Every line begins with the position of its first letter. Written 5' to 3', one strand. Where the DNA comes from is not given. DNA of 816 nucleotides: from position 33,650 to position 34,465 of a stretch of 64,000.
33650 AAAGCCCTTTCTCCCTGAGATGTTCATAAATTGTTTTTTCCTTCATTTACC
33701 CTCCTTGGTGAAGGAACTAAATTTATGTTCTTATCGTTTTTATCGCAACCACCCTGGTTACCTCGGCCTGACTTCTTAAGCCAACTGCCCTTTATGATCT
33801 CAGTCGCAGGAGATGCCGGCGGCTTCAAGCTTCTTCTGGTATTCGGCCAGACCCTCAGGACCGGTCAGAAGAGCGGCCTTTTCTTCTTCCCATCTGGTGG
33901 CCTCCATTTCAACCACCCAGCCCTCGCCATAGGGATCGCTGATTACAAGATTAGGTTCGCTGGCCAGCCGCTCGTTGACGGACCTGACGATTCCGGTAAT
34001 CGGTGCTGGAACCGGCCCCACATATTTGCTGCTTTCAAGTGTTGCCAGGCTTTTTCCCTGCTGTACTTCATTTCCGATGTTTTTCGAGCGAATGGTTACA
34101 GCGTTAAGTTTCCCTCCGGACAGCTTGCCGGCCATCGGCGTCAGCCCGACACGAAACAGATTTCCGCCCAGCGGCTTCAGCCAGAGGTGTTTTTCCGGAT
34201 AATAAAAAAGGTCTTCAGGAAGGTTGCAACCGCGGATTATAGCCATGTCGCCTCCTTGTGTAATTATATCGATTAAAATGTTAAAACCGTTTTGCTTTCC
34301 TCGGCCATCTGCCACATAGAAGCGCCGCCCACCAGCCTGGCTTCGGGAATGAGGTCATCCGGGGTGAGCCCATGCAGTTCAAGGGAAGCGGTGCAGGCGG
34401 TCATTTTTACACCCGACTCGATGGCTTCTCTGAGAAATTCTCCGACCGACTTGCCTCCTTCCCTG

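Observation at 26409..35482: Isp-type [NiFe] hydrogenase joined to a TusA / DsrE / lipoyl-carrier module and a lipoate ligase, with no sHdr or Dsr catalytic genes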

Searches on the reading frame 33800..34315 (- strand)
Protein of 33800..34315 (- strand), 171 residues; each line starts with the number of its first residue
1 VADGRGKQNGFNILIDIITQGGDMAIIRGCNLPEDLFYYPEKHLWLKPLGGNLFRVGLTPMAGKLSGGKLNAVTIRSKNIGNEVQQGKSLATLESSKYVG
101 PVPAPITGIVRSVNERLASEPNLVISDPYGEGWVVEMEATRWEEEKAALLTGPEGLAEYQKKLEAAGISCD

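Call 3: search_protein_families(library=pfam, proteins=[window:33800-34315:-], max_evalue=0.01)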
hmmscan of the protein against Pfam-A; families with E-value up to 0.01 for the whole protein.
window:33800-34315:- (171 aa): 2 families
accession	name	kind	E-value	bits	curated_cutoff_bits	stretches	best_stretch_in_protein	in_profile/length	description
PF01597.25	GCV_H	-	2e-26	92.8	22.2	1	38-153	2-113/122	Glycine cleavage H-protein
PF00364.28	Biotin_lipoyl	-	4.4e-05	23.7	22.1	1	59-113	5-56/73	Biotin-requiring enzyme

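Call 4: search_protein_families(library=ncbifam, proteins=[window:33800-34315:-], max_evalue=0.01)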
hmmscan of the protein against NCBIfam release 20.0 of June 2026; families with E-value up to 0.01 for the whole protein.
window:33800-34315:- (171 aa): 7 families
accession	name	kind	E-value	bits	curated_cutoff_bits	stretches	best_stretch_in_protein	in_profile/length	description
NF002270.0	PRK01202.1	subfamily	3.6e-26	91.5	117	1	30-153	2-120/129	glycine cleavage system protein GcvH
TIGR00527.1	gcvH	equivalog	1.6e-19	70.3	115.85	1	32-152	2-118/129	glycine cleavage system protein GcvH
NF045810.1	GcvH_rel_desulf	equivalog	1.2e-13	51.1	150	1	31-162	11-137/167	GcvH-related protein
TIGR03077.1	not_gcvH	equivalog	1.1e-11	44.8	144.05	1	38-138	1-98/110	glycine cleavage protein H-like protein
TIGR01348.1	PDHac_trf_long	equivalog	0.0003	19.5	552.1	1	79-114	177-212/587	dihydrolipoyllysine-residue acetyltransferase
NF008814.0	PRK11854.1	equivalog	0.0012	17.3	722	1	73-113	223-263/637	pyruvate dehydrogenase complex dihydrolipoyllysine-residue acetyltransferase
NF011457.0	PRK14875.1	equivalog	0.0067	15.4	307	1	78-114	25-61/372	acetoin dehydrogenase dihydrolipoyllysine-residue acetyltransferase subunit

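Call 12: find_homologous_proteins(query=window:33800-34246:-, max_evalue=0.00001)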
Query window:33800-34246:- (148 aa): 951 proteins with E <= 0.00001 among 989 candidates; the best 120 are listed.
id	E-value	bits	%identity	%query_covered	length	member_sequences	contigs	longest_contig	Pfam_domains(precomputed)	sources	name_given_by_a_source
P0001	8.9e-93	326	99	100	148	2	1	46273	PF01597.26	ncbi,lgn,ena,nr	ncbi:MAG: glycine cleavage system protein H [Candidatus Saccharicenans sp.]|nr:glycine cleavage syst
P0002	1.8e-85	302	91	100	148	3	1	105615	PF01597.26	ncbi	-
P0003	1.2e-79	283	84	99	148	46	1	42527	PF01597.26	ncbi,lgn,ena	-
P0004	1.1e-78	280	82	100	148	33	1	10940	PF01597.26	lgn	-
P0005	1.2e-77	277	80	99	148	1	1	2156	PF01597.26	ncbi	ncbi:MAG: glycine cleavage system protein H [Candidatus Saccharicenans sp.]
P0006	1.9e-77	276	82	100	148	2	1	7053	PF01597.26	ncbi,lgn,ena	-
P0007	1.4e-76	273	80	100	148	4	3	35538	PF01597.26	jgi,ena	jgi:glycine cleavage system H protein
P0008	4.5e-68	246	72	99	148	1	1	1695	PF01597.26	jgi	jgi:glycine cleavage system H protein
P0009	1.6e-67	244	71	100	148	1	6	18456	PF01597.26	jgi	jgi:glycine cleavage system H protein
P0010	2.2e-67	243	71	99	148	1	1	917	PF01597.26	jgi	jgi:glycine cleavage system H protein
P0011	2.2e-67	243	70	100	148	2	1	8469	PF01597.26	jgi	-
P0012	3.0e-67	243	72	100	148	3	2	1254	PF01597.26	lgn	-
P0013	7.5e-67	242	70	100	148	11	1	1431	PF01597.26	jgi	-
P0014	9.2e-67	241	70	99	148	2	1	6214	PF01597.26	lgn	-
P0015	1.4e-66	241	70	100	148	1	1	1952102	PF01597.26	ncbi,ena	-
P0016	2.7e-66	240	68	100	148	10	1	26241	PF01597.26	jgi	-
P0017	3.4e-66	240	69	100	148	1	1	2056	PF01597.26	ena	-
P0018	3.7e-66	240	72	100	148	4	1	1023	PF01597.26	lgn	-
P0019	5.7e-66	239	69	100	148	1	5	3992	PF01597.26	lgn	-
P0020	6.4e-66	239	68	100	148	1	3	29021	PF01597.26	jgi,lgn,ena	-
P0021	7.3e-66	239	69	99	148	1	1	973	PF01597.26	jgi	jgi:glycine cleavage system H protein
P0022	8.5e-66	238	68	100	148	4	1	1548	PF01597.26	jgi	jgi:glycine cleavage system H protein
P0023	1.1e-65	238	68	100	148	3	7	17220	PF01597.26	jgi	jgi:glycine cleavage system H protein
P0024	1.7e-65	237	67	99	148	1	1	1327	PF01597.26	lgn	-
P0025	2.0e-65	237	68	100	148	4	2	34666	PF01597.26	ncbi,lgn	-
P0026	2.3e-65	237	71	99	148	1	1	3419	PF01597.26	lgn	-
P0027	2.4e-65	237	68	100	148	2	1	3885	PF01597.26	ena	-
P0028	7.3e-65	235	68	100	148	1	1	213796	PF01597.26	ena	-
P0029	9.1e-65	235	68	100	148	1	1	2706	PF01597.26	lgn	-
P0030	1.1e-64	235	68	100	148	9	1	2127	PF01597.26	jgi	jgi:glycine cleavage system H protein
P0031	1.2e-64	235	68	100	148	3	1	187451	PF01597.26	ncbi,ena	-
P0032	1.3e-64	235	67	100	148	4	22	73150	PF01597.26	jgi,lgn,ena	jgi:glycine cleavage system H protein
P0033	1.4e-64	234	69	99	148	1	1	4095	PF01597.26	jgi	jgi:glycine cleavage system H protein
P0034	1.5e-64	234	68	100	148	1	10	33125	PF01597.26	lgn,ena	-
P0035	2.0e-64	234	68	99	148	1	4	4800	PF01597.26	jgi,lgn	jgi:glycine cleavage system H protein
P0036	2.2e-64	234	66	100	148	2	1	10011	PF01597.26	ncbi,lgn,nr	ncbi:MAG: glycine cleavage system protein H [Acidobacteriota bacterium]|nr:glycine cleavage system p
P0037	2.5e-64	234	68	100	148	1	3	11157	PF01597.26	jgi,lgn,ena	-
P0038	2.9e-64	233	68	100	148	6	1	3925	PF01597.26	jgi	jgi:glycine cleavage system H protein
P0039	3.0e-64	233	67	99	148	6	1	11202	PF01597.26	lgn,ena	-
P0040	3.3e-64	233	66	100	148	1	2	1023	PF01597.26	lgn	-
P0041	5.1e-64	233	67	99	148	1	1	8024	PF01597.26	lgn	-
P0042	5.2e-64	233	68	100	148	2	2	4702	PF01597.26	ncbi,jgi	-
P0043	5.5e-64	232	67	99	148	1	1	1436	PF01597.26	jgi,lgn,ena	jgi:glycine cleavage system H protein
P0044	6.2e-64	232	66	100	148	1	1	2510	PF01597.26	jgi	jgi:glycine cleavage system H protein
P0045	6.6e-64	232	68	100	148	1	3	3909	PF01597.26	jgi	jgi:glycine cleavage system H protein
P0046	7.2e-64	232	67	99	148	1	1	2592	PF01597.26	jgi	jgi:glycine cleavage system H protein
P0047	7.9e-64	232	68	100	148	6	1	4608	PF01597.26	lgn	-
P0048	7.9e-64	232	68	100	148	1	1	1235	PF01597.26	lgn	-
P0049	9.4e-64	232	66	99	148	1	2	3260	PF01597.26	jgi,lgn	jgi:glycine cleavage system H protein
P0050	9.4e-64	232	65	99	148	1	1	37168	PF01597.26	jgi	jgi:glycine cleavage system H protein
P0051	1.0e-63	232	68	100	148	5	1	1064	PF01597.26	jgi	-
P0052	1.1e-63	232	67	100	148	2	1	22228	PF01597.26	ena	-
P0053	1.1e-63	232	67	100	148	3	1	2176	PF01597.26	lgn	-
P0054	1.2e-63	231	66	100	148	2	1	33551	PF01597.26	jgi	jgi:glycine cleavage system H protein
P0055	1.2e-63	231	66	100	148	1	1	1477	PF01597.26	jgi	jgi:glycine cleavage system H protein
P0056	1.4e-63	231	67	100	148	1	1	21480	PF01597.26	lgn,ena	-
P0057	1.5e-63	231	66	100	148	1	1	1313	PF01597.26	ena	-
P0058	1.7e-63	231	68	100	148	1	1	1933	PF01597.26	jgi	-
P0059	1.9e-63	231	67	99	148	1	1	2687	PF01597.26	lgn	-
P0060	2.1e-63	231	65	99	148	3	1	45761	PF01597.26,PF00364.29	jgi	jgi:glycine cleavage system H protein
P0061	2.2e-63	231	68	100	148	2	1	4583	PF01597.26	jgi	-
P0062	2.2e-63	231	65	99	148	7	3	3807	PF01597.26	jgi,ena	-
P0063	2.3e-63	230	67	99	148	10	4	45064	PF01597.26,PF00364.29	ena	-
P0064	2.9e-63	230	69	99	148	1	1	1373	PF01597.26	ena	-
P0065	2.9e-63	230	66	100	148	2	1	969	PF01597.26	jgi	jgi:glycine cleavage system H protein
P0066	3.3e-63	230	65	99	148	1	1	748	PF01597.26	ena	-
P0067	3.3e-63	230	67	99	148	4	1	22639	PF01597.26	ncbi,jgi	-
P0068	3.5e-63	230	66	100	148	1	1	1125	PF01597.26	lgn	-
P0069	4.1e-63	230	66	100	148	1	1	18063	PF01597.26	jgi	jgi:glycine cleavage system H protein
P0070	4.7e-63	229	63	99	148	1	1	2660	PF01597.26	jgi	jgi:glycine cleavage system H protein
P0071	5.1e-63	229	67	100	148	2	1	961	PF01597.26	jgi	jgi:glycine cleavage system H protein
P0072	7.0e-63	229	64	100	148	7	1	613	PF01597.26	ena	-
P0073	8.5e-63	229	65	99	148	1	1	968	PF01597.26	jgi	jgi:glycine cleavage system H protein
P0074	9.5e-63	228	66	99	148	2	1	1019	PF01597.26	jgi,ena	-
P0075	1.0e-62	228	66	100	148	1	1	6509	PF01597.26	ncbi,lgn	-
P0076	1.1e-62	228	65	99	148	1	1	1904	PF01597.26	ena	-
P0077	1.2e-62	228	66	100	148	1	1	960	PF01597.26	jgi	-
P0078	1.2e-62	228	65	99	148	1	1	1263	PF01597.26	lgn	-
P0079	1.4e-62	228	67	100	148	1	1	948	PF01597.26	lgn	-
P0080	1.4e-62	228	65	99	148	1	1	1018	PF01597.26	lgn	-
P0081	1.4e-62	228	68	99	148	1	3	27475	PF01597.26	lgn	-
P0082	1.5e-62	228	66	99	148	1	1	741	PF01597.26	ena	-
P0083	1.9e-62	227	66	100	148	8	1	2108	PF01597.26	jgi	jgi:glycine cleavage system H protein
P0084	2.2e-62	227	65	99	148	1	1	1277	PF01597.26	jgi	jgi:glycine cleavage system H protein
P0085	2.2e-62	227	65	99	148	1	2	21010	PF01597.26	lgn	-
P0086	2.3e-62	227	65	100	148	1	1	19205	PF01597.26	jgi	jgi:glycine cleavage system H protein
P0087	2.4e-62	227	67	99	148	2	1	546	PF01597.26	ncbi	-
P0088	2.5e-62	227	65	99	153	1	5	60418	PF01597.26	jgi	jgi:glycine cleavage system H protein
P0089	2.8e-62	227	66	99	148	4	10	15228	PF01597.26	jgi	jgi:glycine cleavage system H protein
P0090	2.9e-62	227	68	100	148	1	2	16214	PF01597.26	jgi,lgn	jgi:glycine cleavage system H protein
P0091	2.9e-62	227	65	99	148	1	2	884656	PF01597.26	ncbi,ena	-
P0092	3.2e-62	227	67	99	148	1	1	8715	PF01597.26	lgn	-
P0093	3.6e-62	227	66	100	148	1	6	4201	PF01597.26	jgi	jgi:glycine cleavage system H protein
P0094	3.7e-62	227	67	99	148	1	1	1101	PF01597.26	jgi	-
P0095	4.1e-62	226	66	100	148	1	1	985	PF01597.26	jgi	jgi:glycine cleavage system H protein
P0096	4.2e-62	226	65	99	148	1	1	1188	PF01597.26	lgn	-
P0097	4.2e-62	226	67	99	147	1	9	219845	PF01597.26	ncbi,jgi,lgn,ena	-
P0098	4.3e-62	226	66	100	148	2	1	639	PF01597.26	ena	-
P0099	4.5e-62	226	67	99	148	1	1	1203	PF01597.26,PF25917.1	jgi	jgi:glycine cleavage system H protein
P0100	4.6e-62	226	65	99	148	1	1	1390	PF01597.26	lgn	-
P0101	4.9e-62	226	67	99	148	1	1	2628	PF01597.26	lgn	-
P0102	4.9e-62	226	66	99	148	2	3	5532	PF01597.26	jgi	-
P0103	4.9e-62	226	66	100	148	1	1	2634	PF01597.26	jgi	jgi:glycine cleavage system H protein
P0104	5.1e-62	226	67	99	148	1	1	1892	PF01597.26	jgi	jgi:glycine cleavage system H protein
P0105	5.2e-62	226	66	100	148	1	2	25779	PF01597.26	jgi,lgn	jgi:glycine cleavage system H protein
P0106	5.2e-62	226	67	100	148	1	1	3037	PF01597.26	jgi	jgi:glycine cleavage system H protein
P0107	5.2e-62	226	65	99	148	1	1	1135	PF01597.26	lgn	-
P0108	5.2e-62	226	65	100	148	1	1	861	PF01597.26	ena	-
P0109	5.2e-62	226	67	99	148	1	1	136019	PF01597.26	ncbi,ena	-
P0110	5.3e-62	226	65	99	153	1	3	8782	PF01597.26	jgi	jgi:glycine cleavage system H protein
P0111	5.3e-62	226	65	99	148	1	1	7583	PF01597.26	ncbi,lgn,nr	ncbi:MAG: glycine cleavage system protein H [Chloroflexi bacterium]|nr:glycine cleavage system prote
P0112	5.7e-62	226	65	99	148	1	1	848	PF01597.26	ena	-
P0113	6.8e-62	226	65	100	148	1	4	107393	PF01597.26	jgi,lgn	-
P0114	6.9e-62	226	65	99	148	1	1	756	PF01597.26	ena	-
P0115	7.3e-62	226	65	99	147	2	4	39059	PF01597.26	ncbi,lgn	-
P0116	7.4e-62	226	64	99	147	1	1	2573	PF01597.26,PF00364.29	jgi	jgi:glycine cleavage system H protein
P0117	7.6e-62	226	65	99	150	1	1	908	PF01597.26,PF00364.29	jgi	jgi:glycine cleavage system H protein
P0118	7.9e-62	225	64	99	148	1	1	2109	PF01597.26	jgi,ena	-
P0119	8.0e-62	225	65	99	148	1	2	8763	PF01597.26,PF00364.29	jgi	jgi:glycine cleavage system H protein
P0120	8.6e-62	225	63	100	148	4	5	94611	PF01597.26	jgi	jgi:glycine cleavage system H protein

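Call 14: find_related_loci(query=A1, collection=genome_contigs, flank=10000)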
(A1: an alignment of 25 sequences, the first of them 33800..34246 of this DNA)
Query A1 (148 aa) in genome_contigs; peptide patterns used: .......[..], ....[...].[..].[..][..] (x = any residue, [..] = any of these).
600 stretches matched a pattern (row limit reached: there are more); 592 encode a relative of the query (tblastn E <= 1e-3); the best 80 are kept; 80 distinct loci.
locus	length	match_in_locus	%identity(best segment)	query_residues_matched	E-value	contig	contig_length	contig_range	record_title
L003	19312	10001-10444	82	1-148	6e-83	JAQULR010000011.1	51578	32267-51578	MAG: Acidobacteriota bacterium isolate STD1_135 NODE_1248_length_51578_cov_29.555208_Sandtown_D1, whole genome shotgun s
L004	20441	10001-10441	66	1-147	2e-67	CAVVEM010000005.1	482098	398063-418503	MAG: uncultured Chloroflexia bacterium isolate MFD04716.bin.2.88 genome assembly, contig: contig_39755, whole genome sho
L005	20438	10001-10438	66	1-147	6e-67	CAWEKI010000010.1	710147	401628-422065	MAG: uncultured Bacteroidetes bacterium isolate MFD05942.bin.1.2 genome assembly, contig: contig_652, whole genome shotg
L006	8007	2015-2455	62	1-147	2e-66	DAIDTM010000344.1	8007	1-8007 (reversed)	MAG TPA_asm: Anaerolineae bacterium isolate clean1805 k141_66105, whole genome shotgun sequence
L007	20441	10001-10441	67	1-147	4e-65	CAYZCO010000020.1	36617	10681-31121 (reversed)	MAG TPA_asm: uncultured Leptolinea sp. isolate binchicken_co27_189 genome assembly, contig: NODE_1969_length_36617_cov_2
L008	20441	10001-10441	64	1-147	8e-65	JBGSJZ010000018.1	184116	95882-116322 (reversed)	MAG: Anaerolineaceae bacterium isolate JTS-AC169 k141_3282271, whole genome shotgun sequence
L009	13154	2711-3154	62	1-148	1e-64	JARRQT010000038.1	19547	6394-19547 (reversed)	MAG: Calditrichia bacterium isolate Spart_209_MAG scaffold_1349, whole genome shotgun sequence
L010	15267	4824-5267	66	1-148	3e-64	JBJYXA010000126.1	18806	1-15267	MAG: Caldilineaceae bacterium isolate S0_2_050615r3r5_26 S0_2_050615r3r5_26_000000000126, whole genome shotgun sequence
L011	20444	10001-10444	63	1-148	4e-63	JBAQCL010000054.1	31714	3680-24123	MAG: Ignavibacteriaceae bacterium isolate MFD12018_ilm_asm_bin31 k127_170164, whole genome shotgun sequence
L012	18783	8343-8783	61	1-147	6e-62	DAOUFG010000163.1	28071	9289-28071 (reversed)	MAG TPA_asm: Thermoflexales bacterium isolate R103_16 k99_489293, whole genome shotgun sequence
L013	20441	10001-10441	61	1-147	1e-61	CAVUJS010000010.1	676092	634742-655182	MAG: uncultured Chloroflexia bacterium isolate MFD01721.bin.2.112 genome assembly, contig: contig_36555, whole genome sh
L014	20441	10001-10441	59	1-147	6e-61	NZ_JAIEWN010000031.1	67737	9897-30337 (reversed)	Oscillochloris sp. ZM17-4 Scaffold_31, whole genome shotgun sequence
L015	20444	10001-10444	61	1-148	6e-61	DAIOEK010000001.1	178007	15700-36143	MAG TPA_asm: Anaerolineaceae bacterium isolate CTOTU7590 NODE_155_length_178007_cov_8.278850, whole genome shotgun seque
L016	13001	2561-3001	62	1-147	2e-60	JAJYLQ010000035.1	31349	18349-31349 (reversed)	MAG: Chloroflexi bacterium isolate DBS2-1.bin85 NODE_2413_length_31349_cov_8.031965, whole genome shotgun sequence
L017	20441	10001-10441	57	1-147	2e-57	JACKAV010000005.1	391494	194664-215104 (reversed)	MAG: Anaerolineales bacterium isolate HK-STAS-CHLO-4 HK-STAS-CHLO-4_5, whole genome shotgun sequence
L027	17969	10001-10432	49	1-147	4e-44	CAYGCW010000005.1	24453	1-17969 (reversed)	MAG TPA_asm: uncultured Acidimicrobiia bacterium isolate ERP108616_co2_208 genome assembly, contig: NODE_2824_length_244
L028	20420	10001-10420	47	5-147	2e-40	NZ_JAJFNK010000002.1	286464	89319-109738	Alicyclobacillus tolerans strain BL-1 NODE_2_length_286464_cov_69.164676, whole genome shotgun sequence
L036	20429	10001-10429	43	1-147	2e-34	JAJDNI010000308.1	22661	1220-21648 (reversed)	MAG: Gemmatimonadetes bacterium isolate ALJrbin.25 k141_1983635, whole genome shotgun sequence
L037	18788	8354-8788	43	1-147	3e-34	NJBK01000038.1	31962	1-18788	MAG: Chloroflexi bacterium B3_Chlor 948, whole genome shotgun sequence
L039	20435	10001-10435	41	1-147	3e-32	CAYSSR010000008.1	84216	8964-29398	MAG TPA_asm: uncultured Anaerolineales bacterium isolate binchicken_co178_113 genome assembly, contig: NODE_577_length_8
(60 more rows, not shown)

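Call 39: find_homologous_proteins(query=L037:7033-8343:+, max_evalue=1e-30)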
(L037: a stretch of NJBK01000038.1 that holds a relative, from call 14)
Query L037:7033-8343:+ (436 aa): 1380 proteins with E <= 1e-30 among 8000 candidates; the best 120 are listed.
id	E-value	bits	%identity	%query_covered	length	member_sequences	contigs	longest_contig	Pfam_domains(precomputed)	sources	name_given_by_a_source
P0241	6.9e-295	996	100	100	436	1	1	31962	PF12838.13,PF13534.12,PF02754.22,PF13237.12,PF13183.12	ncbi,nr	ncbi:MAG: hypothetical protein CEE40_10625 [Chloroflexi bacterium B3_Chlor]|nr:MAG: hypothetical pro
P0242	4.8e-252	854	84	100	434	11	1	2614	PF12838.13,PF13534.12,PF02754.22,PF13183.12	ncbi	ncbi:MAG: (Fe-S)-binding protein [Anaerolineae bacterium]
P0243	1.8e-239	813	79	99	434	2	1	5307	PF12838.13,PF13534.12,PF02754.22,PF13183.12,PF13187.12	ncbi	-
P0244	6.3e-239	811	81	100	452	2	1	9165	PF12838.13,PF13534.12,PF02754.22,PF13183.12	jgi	jgi:Fe-S oxidoreductase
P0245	1.8e-238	810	80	100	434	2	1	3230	PF12838.13,PF13534.12,PF02754.22,PF13237.12,PF13183.12,PF13187.12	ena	-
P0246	3.5e-238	809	80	100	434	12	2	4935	PF12838.13,PF13534.12,PF02754.22,PF13183.12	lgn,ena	-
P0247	2.0e-237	806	80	97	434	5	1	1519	PF12838.13,PF13534.12,PF02754.22,PF13183.12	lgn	-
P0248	2.7e-237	806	79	99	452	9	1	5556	PF12837.13,PF12838.13,PF13534.12,PF02754.22,PF13237.12,PF13183.12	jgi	jgi:Fe-S oxidoreductase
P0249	1.3e-235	800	79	98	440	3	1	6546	PF12838.13,PF13534.12,PF02754.22,PF13183.12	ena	-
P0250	2.1e-230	783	76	99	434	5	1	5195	PF12838.13,PF13534.12,PF02754.22,PF13237.12,PF13183.12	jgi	jgi:Fe-S oxidoreductase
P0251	2.9e-230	783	79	97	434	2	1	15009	PF13534.12,PF02754.22,PF13183.12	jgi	jgi:Fe-S oxidoreductase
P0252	3.2e-230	783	78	99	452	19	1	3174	PF12838.13,PF13534.12,PF02754.22,PF13183.12,PF13187.12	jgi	jgi:Fe-S oxidoreductase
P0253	6.8e-230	781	75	99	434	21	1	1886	PF12838.13,PF13534.12,PF02754.22,PF13183.12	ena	-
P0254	1.7e-229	780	76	100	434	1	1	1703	PF12838.13,PF13534.12,PF02754.22,PF13183.12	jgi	jgi:Fe-S oxidoreductase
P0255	6.1e-229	778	76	100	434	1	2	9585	PF12838.13,PF13534.12,PF02754.22,PF13183.12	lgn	-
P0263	1.4e-225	767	74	99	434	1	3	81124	PF12838.13,PF13534.12,PF02754.22,PF13183.12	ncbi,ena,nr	ncbi:MAG TPA: (Fe-S)-binding protein [Anaerolineae bacterium]|nr:(Fe-S)-binding protein [Anaerolinea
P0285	5.3e-137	475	48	94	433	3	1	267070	PF12838.13,PF13534.12,PF02754.22,PF13237.12,PF13183.12,PF13187.12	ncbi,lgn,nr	ncbi:MAG: (Fe-S)-binding protein [Deltaproteobacteria bacterium]|nr:(Fe-S)-binding protein [Deltapro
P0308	8.2e-127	442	44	96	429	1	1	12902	PF13534.12,PF02754.22,PF13183.12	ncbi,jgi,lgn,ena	ncbi:MAG: (Fe-S)-binding protein [Bacteroidales bacterium]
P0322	2.6e-125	437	45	95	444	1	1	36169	PF13534.12,PF02754.22,PF13183.12,PF13187.12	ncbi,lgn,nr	ncbi:MAG: (Fe-S)-binding protein [Candidatus Aminicenantes bacterium]|nr:(Fe-S)-binding protein [Can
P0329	3.5e-124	433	45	99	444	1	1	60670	PF02754.22,PF13183.12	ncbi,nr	ncbi:hypothetical protein CEE39_01100 [bacterium (candidate division B38) B3_B38]|nr:MAG: hypothetic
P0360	5.4e-123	429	43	97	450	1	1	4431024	PF13534.12,PF02754.22,PF13183.12,PF13187.12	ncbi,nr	ncbi:MAG: (Fe-S)-binding protein [Candidatus Aminicenantes bacterium]|nr:MAG: (Fe-S)-binding protein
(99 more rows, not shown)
